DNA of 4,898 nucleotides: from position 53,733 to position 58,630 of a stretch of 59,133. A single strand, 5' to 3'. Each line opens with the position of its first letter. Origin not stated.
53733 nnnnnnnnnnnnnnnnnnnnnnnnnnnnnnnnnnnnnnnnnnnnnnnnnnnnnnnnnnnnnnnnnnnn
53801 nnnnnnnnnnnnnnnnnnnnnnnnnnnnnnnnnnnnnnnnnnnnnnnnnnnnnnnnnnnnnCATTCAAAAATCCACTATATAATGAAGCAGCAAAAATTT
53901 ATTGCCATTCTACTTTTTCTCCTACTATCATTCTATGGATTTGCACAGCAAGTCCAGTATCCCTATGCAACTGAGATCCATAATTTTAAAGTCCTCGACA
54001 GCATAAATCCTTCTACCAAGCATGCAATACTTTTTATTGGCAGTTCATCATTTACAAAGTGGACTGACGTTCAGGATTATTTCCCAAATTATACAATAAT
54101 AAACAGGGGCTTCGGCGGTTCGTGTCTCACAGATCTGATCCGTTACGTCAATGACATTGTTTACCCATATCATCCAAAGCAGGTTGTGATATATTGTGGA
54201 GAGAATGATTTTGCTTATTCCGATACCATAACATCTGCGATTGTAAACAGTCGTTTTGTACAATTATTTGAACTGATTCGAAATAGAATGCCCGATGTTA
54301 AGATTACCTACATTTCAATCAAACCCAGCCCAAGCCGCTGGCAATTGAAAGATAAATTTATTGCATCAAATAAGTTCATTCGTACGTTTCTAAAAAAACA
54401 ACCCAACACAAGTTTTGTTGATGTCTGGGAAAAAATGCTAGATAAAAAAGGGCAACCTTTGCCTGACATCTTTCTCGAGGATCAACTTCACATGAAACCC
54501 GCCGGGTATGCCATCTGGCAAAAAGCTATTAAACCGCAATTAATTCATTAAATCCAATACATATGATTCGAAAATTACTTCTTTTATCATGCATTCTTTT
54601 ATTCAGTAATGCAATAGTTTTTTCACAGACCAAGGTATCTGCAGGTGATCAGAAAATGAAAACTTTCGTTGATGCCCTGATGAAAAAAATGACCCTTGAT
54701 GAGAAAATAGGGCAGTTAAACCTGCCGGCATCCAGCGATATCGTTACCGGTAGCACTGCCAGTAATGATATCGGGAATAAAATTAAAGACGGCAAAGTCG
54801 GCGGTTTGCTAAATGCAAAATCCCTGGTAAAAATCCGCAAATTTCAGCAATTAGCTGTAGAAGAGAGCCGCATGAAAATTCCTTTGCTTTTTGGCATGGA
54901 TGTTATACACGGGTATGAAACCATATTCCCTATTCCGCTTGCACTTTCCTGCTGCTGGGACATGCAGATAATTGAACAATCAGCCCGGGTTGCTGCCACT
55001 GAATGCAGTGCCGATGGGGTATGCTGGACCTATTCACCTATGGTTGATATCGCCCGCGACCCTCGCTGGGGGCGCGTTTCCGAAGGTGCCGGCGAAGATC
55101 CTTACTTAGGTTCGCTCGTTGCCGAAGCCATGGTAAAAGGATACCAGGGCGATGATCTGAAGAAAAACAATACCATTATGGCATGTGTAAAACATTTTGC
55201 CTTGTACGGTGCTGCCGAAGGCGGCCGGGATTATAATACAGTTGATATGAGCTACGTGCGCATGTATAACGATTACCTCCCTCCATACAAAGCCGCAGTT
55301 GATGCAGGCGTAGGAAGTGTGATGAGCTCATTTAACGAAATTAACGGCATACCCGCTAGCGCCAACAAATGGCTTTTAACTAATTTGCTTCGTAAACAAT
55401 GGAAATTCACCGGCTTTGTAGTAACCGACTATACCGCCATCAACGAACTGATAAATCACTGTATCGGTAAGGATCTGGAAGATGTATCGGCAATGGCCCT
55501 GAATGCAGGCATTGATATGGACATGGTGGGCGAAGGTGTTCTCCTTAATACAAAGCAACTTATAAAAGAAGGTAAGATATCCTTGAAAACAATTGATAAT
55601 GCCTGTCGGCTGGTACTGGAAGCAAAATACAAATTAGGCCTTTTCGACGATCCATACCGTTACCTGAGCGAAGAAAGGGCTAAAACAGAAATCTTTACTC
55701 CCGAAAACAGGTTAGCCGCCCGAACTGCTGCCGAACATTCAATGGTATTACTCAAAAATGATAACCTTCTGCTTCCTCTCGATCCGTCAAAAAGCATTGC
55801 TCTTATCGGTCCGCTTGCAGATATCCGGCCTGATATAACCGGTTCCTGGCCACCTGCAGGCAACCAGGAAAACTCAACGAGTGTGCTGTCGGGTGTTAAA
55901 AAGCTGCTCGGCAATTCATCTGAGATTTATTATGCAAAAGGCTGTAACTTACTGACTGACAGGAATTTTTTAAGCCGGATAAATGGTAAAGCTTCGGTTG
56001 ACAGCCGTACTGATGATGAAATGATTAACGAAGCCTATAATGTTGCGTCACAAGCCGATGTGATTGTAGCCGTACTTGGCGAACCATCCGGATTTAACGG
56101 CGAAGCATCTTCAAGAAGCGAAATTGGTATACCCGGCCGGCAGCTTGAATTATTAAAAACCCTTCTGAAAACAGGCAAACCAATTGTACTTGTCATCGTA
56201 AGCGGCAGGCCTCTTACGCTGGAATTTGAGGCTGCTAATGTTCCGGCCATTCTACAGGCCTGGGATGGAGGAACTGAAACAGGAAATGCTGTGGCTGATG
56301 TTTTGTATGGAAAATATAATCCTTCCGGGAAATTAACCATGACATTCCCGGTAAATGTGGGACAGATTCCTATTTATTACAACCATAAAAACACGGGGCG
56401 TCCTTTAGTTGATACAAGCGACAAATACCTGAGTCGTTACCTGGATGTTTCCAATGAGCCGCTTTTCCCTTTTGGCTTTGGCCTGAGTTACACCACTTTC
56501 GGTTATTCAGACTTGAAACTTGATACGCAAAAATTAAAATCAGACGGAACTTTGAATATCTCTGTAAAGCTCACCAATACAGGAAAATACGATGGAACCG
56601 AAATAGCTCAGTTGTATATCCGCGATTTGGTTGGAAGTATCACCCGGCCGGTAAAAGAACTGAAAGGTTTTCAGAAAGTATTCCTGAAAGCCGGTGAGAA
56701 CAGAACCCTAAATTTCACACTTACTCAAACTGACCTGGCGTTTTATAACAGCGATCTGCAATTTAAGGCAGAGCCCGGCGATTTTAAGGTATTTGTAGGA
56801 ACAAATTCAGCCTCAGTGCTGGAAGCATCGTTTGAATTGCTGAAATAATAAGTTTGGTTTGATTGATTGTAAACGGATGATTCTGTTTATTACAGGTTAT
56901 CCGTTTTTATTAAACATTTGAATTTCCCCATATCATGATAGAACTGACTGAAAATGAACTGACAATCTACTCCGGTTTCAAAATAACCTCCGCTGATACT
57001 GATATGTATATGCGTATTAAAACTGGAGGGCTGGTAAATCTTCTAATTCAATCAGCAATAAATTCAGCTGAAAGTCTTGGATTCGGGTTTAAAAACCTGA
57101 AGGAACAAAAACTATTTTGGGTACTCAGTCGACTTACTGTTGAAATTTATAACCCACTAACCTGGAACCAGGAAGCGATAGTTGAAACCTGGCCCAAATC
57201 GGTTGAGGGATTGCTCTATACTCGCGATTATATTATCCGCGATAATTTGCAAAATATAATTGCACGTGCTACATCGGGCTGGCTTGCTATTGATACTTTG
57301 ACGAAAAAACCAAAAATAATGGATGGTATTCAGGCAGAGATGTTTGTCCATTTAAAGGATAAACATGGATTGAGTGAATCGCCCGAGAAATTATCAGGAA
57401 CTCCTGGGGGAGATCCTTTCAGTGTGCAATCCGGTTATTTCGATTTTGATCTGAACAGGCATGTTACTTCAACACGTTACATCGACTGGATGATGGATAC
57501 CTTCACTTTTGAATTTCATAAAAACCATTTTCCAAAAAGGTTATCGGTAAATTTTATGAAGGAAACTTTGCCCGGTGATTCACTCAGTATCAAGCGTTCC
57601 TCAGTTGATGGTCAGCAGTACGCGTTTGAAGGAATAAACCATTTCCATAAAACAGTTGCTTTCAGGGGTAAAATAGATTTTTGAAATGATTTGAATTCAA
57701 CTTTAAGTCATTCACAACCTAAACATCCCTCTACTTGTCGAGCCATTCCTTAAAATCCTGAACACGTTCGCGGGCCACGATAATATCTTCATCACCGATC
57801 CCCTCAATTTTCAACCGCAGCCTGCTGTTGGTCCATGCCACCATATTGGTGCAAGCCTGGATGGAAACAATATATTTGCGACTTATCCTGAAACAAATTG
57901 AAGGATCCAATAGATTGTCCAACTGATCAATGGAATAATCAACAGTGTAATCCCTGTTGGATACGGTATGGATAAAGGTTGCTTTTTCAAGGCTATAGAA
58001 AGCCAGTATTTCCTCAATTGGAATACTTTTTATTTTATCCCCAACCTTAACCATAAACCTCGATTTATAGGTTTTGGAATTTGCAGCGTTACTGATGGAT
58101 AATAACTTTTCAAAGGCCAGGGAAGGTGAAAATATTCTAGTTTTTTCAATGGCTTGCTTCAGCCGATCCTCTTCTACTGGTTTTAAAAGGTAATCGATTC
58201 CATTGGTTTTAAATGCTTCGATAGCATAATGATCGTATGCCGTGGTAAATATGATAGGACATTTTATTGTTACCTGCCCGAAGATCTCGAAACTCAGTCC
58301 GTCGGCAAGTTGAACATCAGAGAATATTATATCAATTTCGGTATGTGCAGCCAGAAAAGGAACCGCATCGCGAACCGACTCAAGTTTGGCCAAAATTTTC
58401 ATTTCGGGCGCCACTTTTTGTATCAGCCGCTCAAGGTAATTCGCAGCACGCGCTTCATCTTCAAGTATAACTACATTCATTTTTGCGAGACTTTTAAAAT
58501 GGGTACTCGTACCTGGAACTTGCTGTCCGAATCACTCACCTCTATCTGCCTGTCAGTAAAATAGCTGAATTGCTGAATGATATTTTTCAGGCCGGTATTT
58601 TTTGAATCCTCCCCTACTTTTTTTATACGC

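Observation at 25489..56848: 31-kb SusC/SusD locus predicted to degrade beta-1,2-glucan, combining five GH144-like enzymes with a cytoplasmic phosphorylase route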

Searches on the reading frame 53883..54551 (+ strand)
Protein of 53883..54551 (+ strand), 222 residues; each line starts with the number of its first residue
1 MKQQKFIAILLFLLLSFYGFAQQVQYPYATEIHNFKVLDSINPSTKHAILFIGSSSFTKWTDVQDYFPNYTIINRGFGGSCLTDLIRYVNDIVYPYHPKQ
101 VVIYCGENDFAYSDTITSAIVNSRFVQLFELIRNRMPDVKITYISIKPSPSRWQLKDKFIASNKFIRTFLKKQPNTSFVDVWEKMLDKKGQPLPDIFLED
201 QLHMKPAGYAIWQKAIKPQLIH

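Call 4: search_protein_families(library=pfam, proteins=[window:53883-54551:+], max_evalue=0.001)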
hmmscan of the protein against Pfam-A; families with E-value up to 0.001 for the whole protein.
window:53883-54551:+ (222 aa): 2 families
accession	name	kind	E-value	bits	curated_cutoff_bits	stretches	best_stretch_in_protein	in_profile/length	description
PF13472.12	Lipase_GDSL_2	-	8.3e-14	52.9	32.9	1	60-211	22-178/178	GDSL-like Lipase/Acylhydrolase family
PF00657.28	Lipase_GDSL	-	3.1e-05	24.7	23.6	1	71-215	37-207/208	GDSL-like Lipase/Acylhydrolase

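Call 16: search_protein_families(library=ncbifam, proteins=[window:53883-54551:+], max_evalue=0.001)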
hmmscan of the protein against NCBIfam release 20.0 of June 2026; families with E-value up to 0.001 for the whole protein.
window:53883-54551:+ (222 aa): 0 families

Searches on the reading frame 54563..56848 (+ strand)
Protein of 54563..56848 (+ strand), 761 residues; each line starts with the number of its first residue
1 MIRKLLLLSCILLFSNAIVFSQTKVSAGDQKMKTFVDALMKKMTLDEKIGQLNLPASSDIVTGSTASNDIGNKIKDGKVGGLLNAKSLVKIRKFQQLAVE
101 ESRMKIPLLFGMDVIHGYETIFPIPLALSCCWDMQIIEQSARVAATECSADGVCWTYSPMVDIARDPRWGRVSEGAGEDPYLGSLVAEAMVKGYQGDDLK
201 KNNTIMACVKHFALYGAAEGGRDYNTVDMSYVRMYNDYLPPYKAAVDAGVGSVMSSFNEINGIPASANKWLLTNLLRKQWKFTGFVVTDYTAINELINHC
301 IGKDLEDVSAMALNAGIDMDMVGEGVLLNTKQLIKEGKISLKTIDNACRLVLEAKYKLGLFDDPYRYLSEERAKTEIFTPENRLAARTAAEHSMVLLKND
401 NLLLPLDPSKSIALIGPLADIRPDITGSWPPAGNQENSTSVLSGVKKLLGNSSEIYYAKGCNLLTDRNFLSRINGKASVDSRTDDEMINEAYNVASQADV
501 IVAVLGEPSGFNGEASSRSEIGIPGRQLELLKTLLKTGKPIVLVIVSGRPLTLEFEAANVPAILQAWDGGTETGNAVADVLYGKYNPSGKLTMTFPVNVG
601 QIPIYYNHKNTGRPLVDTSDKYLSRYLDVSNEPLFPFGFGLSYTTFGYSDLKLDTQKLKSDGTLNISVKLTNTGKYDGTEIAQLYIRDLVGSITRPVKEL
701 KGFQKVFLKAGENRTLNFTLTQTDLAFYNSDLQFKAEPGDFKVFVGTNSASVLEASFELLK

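Call 4: search_protein_families(library=pfam, proteins=[window:54563-56848:+], max_evalue=0.001)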
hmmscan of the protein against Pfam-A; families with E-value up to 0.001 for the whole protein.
window:54563-56848:+ (761 aa): 3 families
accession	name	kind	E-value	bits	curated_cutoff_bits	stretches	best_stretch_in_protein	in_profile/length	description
PF00933.27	Glyco_hydro_3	-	2.8e-73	247.5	27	1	44-352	1-314/316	Glycosyl hydrolase family 3 N terminal domain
PF01915.27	Glyco_hydro_3_C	-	5e-54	183.7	31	1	394-643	1-200/200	Glycosyl hydrolase family 3 C-terminal domain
PF14310.12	Fn3-like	-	4.3e-25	88.1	25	1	680-749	1-71/71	Fibronectin type III-like domain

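Call 14: search_solved_structures(query=window:54563-56848:+, max_evalue=1e-20, show_alignments=0)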
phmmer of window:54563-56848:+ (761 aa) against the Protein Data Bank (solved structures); distinct sequences matched with E-value up to 1e-20: 75 (the best 60 are shown).
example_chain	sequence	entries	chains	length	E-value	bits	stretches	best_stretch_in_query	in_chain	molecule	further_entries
3u48_A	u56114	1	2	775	0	1046.7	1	31-753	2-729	JMB19063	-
3u4a_A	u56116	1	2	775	0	1044.3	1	31-753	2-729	JMB19063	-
9urf_A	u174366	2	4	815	2.1e-295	985.1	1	2-759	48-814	beta-glucosidase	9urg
5tf0_A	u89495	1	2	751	2.9e-295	984.6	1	29-754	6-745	Glycosyl hydrolase family 3 N-terminal domain protein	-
5xxl_A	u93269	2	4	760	1e-294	982.8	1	29-759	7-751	Periplasmic beta-glucosidase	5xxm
5xxn_A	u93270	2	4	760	5e-294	980.5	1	29-759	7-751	Periplasmic beta-glucosidase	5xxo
6r5i_A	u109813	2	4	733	3.6e-229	766.1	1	33-760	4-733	Periplasmic beta-glucosidase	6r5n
6r5p_B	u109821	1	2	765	1.4e-228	764.1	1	33-760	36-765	Periplasmic beta-glucosidase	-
6r5r_A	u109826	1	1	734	1.6e-228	763.9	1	33-760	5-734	Periplasmic beta-glucosidase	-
6r5o_B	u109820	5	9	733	1.8e-228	763.8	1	33-760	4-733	Periplasmic beta-glucosidase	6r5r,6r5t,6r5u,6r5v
4zoa_A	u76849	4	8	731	3.4e-172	577.7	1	36-752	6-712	Lin1840 protein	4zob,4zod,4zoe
4zo6_A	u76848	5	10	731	4.2e-171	574.1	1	36-752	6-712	Lin1840 protein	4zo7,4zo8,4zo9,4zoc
7zb3_A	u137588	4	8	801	5.2e-136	458.1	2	32-427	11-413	Beta-xylosidase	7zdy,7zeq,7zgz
8c7f_A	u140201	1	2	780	4.7e-135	454.9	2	32-427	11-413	Xylosidase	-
5z9s_A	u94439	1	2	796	5.2e-119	401.9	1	38-749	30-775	Glycosyl hydrolase family 3 protein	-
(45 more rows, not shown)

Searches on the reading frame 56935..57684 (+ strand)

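Call 4: search_protein_families(library=pfam, proteins=[window:56935-57684:+], max_evalue=0.001)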
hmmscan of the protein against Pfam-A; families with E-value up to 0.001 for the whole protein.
window:56935-57684:+ (249 aa): 3 families
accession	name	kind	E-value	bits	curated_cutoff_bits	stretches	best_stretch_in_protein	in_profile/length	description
PF01643.23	Acyl-ACP_TE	-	2.9e-18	66.3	23.7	1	13-128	6-123/131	Acyl-ACP thioesterase N-terminal domain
PF20791.3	Acyl-ACP_TE_C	-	1.1e-12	48.5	21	1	168-222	16-70/101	Acyl-ACP thioesterase C-terminal domain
PF13279.12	4HBT_2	-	0.00089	20.1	25.5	0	20-130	4-116/122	Thioesterase-like superfamily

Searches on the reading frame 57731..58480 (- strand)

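Call 4: search_protein_families(library=pfam, proteins=[window:57731-58480:-], max_evalue=0.001)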
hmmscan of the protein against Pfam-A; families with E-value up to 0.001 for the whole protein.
window:57731-58480:- (249 aa): 2 families
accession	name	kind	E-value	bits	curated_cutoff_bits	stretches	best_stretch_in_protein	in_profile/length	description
PF04397.21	LytTR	-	2.7e-18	66.4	22.6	1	148-247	1-97/98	LytTr DNA-binding domain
PF00072.30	Response_reg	-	7.7e-11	42.6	30.2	1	3-112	1-111/111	Response regulator receiver domain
